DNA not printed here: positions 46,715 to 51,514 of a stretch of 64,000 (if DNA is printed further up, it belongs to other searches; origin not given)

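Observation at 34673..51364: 5,563-aa single ORF with almost no recognisable domains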

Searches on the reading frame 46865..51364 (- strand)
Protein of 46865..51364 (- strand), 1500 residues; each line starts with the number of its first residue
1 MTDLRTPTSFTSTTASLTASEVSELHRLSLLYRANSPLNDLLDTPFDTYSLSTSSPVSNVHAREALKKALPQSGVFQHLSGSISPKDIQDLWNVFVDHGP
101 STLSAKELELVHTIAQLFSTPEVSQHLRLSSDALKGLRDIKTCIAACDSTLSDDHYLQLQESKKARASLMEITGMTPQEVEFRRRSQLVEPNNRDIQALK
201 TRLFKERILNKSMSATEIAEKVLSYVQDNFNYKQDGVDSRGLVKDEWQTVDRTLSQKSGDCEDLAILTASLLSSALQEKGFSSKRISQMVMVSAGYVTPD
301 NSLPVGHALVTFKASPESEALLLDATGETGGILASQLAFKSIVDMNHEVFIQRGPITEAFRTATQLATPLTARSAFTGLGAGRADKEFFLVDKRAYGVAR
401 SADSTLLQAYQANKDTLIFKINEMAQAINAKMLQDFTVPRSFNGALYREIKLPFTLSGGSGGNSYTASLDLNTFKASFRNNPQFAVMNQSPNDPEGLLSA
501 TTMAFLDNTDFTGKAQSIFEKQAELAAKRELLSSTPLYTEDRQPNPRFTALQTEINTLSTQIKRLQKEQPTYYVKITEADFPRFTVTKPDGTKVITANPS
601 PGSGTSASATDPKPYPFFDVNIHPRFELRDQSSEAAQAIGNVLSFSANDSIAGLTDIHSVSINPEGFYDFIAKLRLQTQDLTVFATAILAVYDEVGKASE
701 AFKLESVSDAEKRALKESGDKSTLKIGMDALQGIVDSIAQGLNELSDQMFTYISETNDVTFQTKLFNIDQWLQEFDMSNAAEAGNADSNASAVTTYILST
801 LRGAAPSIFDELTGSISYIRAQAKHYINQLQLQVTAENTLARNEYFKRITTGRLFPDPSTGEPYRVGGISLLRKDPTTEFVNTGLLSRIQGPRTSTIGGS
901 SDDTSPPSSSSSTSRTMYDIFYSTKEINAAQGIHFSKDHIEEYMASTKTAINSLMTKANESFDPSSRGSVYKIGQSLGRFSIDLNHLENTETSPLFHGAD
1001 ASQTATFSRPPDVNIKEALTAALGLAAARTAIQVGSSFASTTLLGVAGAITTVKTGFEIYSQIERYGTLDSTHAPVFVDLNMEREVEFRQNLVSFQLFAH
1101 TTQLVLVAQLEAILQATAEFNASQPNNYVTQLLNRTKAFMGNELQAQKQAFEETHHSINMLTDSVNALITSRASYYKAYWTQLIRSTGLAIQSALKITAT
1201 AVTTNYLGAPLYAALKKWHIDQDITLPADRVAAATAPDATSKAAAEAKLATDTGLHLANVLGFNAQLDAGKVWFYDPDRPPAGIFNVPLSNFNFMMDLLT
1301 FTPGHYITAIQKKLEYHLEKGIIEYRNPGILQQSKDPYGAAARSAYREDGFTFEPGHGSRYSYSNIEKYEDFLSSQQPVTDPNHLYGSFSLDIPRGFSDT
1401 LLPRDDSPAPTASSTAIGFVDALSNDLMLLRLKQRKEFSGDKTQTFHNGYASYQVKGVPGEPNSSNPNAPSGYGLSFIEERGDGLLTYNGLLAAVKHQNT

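Call 7: find_homologous_proteins(query=window:46865-51364:-)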
Query window:46865-51364:-: 8000 candidates shared short words with the query, none scored E <= 0.001.

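Call 30: search_protein_representatives(protein=window:47765-51364:-)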
Query: 1200 residues. Proteins with E-value up to 0.001 (for the whole library): 77; up to 1e-10: 45; up to 1e-30: 24. The best 77 are listed.
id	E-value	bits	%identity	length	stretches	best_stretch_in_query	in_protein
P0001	0.0e+00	2619.3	100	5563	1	1-1200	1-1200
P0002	2.4e-75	270.7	29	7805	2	30-450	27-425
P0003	4.2e-68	246.8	29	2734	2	95-449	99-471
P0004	3.0e-57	210.8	29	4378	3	108-473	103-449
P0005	7.3e-53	196.3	28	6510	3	94-368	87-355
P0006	6.1e-52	193.2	27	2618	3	100-448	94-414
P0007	7.0e-51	189.7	32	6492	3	71-372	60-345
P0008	2.0e-50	188.2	35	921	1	95-449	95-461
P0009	5.2e-48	180.2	31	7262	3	82-368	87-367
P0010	6.1e-48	180.0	30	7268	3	78-371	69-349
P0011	2.8e-47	177.8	30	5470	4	86-369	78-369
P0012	2.3e-45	171.5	28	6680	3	90-365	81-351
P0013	2.2e-44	168.3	30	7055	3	119-366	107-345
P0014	2.4e-44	168.1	30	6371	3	95-374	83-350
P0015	9.6e-43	162.8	32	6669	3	162-371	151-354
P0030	6.0e-25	103.9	29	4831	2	50-372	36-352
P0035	2.7e-21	91.8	35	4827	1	154-363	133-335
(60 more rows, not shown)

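Call 68: search_protein_families(library=pfam, proteins=[P0004, P0030], max_evalue=0.01)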
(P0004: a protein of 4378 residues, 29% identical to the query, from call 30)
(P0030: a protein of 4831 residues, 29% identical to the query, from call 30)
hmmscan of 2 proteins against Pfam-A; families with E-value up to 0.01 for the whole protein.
P0004 (4378 aa): 0 families

P0030 (4831 aa): 0 families

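Call 94: find_encoding_contigs(protein=P0004, flank=10000, max_places=3)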
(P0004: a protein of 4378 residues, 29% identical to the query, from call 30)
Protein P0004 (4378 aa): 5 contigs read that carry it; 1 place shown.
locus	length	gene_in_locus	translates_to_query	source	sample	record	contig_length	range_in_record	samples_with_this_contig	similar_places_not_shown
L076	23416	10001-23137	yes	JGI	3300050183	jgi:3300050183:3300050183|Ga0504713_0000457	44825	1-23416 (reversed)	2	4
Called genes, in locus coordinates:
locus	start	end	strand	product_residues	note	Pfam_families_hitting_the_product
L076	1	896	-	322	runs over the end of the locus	PF00483:NTP_transferase, PF01128:IspD, PF02348:CTP_transf_3, PF12804:NTP_transf_3, PF25087:GMPPB_C (weak), PF00132:Hexapep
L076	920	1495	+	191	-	PF02482:Ribosomal_S30AE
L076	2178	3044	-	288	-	-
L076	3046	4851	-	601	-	-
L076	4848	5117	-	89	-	-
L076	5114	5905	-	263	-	-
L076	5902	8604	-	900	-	-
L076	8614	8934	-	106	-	-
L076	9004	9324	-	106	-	-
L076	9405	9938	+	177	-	-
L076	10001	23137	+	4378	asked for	-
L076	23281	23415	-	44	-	?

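Call 95: find_encoding_contigs(protein=P0030, flank=10000, max_places=3)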
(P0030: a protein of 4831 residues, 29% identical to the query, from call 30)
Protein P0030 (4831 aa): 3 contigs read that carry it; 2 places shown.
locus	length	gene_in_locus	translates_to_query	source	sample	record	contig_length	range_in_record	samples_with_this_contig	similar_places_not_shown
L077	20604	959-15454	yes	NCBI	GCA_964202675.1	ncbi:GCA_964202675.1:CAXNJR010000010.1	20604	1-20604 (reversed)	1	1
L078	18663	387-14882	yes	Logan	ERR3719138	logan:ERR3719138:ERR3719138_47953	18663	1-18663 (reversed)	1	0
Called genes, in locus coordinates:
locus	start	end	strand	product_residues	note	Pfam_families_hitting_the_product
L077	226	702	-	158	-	-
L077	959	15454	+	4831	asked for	-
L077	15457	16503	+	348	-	-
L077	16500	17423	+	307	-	-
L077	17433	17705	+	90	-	-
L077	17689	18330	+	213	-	-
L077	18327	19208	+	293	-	-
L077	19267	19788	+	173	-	PF01637:ATPase_2 (faint), PF13173:AAA_14, PF13401:AAA_22 (faint)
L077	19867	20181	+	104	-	-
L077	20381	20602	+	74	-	?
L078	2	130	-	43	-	?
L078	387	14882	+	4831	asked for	-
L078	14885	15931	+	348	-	-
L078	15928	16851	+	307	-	-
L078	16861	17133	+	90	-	-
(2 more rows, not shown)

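Call 96: find_encoding_contigs(protein=P0035, flank=10000, max_places=3)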
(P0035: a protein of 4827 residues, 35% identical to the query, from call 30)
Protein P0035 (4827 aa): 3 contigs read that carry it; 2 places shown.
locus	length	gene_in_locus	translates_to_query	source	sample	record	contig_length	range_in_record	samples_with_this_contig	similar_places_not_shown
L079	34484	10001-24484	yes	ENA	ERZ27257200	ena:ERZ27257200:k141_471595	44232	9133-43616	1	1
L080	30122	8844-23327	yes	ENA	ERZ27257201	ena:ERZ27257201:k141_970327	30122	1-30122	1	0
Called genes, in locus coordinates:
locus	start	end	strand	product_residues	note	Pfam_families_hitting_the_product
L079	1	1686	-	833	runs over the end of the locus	PF02861:Clp_N, PF00158:Sigma54_activat (faint), PF00004:AAA, PF17871:AAA_lid_9, PF00004:AAA (weak), PF07724:AAA_2, PF07728:AAA_5, PF10431:ClpB_D2-small, +8 more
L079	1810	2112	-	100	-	PF01503:PRA-PH, PF03819:MazG (weak)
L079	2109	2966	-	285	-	-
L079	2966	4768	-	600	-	-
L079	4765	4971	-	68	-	-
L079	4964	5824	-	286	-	-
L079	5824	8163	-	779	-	-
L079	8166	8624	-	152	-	-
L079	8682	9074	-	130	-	-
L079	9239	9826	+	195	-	-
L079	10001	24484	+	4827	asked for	-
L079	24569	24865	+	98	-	-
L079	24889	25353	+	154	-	-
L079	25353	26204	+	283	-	-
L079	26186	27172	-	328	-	PF06144:DNA_pol3_delta, PF21694:DNA_pol3_delta_C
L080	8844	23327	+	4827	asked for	-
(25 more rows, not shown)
